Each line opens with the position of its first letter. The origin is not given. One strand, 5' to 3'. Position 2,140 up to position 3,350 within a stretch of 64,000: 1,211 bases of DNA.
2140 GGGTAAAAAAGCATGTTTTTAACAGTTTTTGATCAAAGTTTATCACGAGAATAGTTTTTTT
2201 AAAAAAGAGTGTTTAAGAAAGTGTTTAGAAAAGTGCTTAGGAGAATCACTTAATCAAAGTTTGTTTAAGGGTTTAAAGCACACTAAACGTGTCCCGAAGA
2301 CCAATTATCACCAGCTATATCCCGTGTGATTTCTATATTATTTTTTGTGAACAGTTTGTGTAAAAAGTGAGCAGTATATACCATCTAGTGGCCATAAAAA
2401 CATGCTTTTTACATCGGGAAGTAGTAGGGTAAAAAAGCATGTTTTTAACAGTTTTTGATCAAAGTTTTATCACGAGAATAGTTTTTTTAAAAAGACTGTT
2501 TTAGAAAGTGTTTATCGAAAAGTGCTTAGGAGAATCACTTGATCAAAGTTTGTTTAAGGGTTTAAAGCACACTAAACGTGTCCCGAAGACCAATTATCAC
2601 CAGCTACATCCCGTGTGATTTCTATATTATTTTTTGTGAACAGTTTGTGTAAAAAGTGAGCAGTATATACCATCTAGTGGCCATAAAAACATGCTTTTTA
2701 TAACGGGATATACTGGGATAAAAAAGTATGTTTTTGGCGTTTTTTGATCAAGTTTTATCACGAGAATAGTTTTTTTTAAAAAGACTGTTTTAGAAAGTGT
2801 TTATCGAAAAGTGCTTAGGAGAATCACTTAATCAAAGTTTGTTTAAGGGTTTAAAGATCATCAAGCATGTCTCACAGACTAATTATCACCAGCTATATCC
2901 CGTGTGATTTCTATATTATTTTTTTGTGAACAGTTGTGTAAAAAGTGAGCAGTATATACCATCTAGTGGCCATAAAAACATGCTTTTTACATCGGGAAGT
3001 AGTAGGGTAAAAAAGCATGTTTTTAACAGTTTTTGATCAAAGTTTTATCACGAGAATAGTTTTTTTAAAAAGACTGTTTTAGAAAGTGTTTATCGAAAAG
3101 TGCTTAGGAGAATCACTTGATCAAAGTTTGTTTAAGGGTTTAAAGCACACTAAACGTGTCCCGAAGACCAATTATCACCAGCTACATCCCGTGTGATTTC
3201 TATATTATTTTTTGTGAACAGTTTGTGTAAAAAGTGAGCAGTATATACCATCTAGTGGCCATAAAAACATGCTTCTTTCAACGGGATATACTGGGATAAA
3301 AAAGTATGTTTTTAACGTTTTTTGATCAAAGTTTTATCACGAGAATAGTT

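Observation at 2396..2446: Conserved hairpin-capable element in every repeat unit: 15-bp perfect inverted repeat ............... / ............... with a 21-nt variable loop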

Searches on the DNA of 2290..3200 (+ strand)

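Call 8: search_dna_similar(query=window:2300-2900:+, collection=phages, mode=distant)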
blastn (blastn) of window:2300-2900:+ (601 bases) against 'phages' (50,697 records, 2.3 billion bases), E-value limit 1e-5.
No match.

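Call 79: search_rna_families(source=window, start=2290, end=3200, threshold=evalue, max_evalue=1)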
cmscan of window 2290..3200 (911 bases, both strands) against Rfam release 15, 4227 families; matches with E-value up to 1: 2.
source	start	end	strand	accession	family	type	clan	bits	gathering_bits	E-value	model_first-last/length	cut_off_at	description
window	2680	2740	+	RF00103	mir-1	Gene; miRNA;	-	24.8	45.6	0.014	1-79/79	no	mir-1 microRNA precursor family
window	2680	2740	-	RF00103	mir-1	Gene; miRNA;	-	23.6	45.6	0.031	1-79/79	no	mir-1 microRNA precursor family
